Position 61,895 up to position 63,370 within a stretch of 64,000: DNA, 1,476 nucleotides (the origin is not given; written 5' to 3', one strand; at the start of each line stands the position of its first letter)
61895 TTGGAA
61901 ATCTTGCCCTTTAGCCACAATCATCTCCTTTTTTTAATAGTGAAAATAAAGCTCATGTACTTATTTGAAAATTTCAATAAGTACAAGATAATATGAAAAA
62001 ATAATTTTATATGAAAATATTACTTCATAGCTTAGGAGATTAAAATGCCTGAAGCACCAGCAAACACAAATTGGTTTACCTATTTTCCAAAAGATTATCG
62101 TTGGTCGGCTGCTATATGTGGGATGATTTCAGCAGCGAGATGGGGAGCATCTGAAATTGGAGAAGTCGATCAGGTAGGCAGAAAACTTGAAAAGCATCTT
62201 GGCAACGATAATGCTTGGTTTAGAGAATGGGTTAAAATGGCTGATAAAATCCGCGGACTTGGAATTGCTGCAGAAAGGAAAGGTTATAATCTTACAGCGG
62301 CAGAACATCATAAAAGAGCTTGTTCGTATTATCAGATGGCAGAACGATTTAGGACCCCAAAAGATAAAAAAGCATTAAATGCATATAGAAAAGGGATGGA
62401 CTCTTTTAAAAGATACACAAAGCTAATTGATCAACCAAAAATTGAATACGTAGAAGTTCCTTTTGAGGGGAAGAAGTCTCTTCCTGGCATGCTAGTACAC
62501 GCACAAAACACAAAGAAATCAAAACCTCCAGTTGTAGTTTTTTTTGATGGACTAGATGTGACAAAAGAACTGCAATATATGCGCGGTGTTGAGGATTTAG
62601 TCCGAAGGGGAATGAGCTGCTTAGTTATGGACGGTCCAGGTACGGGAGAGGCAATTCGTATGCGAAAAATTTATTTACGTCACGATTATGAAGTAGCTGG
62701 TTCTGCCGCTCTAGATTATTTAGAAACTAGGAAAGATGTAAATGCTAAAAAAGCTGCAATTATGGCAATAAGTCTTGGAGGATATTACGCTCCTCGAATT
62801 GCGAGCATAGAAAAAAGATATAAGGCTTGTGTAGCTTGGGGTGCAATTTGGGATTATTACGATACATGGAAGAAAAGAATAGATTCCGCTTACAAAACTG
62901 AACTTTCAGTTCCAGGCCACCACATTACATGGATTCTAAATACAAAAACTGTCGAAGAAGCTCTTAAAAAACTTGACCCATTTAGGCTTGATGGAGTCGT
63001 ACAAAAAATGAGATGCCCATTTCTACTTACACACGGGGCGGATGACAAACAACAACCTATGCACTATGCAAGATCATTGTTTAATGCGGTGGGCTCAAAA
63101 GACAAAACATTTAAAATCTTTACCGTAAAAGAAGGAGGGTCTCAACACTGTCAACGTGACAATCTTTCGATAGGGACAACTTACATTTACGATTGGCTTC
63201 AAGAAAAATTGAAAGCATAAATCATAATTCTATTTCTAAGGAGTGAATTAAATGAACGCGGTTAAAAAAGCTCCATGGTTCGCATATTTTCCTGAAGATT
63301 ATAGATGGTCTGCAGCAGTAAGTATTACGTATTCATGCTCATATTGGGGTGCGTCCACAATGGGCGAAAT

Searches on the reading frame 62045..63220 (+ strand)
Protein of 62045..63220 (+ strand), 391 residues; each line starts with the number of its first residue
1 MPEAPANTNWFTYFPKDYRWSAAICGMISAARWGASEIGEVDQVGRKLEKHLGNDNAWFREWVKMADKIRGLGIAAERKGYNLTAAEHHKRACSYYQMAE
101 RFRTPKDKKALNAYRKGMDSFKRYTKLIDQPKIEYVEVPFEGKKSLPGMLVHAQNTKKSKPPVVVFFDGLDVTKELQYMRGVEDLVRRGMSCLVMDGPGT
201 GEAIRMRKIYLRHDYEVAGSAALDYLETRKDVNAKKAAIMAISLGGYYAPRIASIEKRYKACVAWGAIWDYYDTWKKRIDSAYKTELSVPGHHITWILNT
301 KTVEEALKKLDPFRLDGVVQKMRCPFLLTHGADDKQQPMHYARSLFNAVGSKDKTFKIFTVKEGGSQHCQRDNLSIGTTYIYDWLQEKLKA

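Call 39: search_protein_families(library=pfam, proteins=[window:62045-63220:+], max_evalue=0.01)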
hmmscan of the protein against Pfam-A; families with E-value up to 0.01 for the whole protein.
window:62045-63220:+ (391 aa): 4 families
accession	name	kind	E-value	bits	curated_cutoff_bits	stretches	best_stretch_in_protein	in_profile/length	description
PF06500.17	FrsA-like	-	3.2e-09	36.5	22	1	56-268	95-299/414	Esterase FrsA-like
PF00326.27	Peptidase_S9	-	5e-09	36.4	22.6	1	221-390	50-211/213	Prolyl oligopeptidase family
PF12146.15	Hydrolase_4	-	2e-08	34.3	27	1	319-359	187-227/239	Serine aminopeptidase, S33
PF00756.26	Esterase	-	0.0022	18.2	22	0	156-328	19-219/251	Putative esterase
